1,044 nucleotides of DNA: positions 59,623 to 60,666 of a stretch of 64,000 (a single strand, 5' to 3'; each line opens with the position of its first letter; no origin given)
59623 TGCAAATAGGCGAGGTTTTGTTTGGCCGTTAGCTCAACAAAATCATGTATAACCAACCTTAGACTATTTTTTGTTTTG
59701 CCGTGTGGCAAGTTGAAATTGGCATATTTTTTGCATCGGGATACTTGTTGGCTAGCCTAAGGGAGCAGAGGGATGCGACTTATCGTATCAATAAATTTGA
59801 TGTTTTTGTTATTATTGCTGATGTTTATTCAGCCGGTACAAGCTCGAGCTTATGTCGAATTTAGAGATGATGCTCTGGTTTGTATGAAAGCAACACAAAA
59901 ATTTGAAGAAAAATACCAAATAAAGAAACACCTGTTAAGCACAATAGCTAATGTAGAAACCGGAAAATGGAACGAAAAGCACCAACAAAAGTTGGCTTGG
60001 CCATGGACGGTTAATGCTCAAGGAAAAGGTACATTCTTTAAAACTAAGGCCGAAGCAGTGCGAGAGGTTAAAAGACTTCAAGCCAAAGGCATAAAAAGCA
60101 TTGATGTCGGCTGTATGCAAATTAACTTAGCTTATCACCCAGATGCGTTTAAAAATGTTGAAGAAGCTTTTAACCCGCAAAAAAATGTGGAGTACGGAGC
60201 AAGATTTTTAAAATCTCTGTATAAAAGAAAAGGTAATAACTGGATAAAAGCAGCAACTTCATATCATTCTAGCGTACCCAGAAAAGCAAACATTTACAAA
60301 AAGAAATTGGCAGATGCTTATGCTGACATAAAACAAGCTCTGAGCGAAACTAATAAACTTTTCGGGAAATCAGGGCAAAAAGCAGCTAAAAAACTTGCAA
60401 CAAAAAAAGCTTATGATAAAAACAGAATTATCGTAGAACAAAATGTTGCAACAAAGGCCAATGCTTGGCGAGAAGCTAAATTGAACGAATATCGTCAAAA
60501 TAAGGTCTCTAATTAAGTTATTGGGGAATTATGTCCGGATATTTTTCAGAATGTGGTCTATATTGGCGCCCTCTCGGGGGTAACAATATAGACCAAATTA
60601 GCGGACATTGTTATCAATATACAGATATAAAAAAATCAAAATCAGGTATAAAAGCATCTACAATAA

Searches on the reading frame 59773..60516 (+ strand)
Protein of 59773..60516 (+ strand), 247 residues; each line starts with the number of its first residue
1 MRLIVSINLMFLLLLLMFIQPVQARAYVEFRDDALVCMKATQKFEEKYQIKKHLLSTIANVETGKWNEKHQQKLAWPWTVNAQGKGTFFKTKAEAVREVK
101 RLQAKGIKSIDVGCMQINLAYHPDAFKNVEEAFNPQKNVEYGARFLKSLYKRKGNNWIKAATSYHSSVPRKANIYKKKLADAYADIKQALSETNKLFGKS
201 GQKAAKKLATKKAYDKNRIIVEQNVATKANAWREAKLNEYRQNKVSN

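Call 27: search_protein_families(library=pfam, proteins=[window:59773-60516:+], max_evalue=0.00001)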
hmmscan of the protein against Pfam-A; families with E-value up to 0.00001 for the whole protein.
window:59773-60516:+ (247 aa): 1 family
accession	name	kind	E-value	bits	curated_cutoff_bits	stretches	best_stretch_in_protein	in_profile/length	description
PF01464.25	SLT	-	1.4e-11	44.4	21.3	1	42-167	4-97/117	Transglycosylase SLT domain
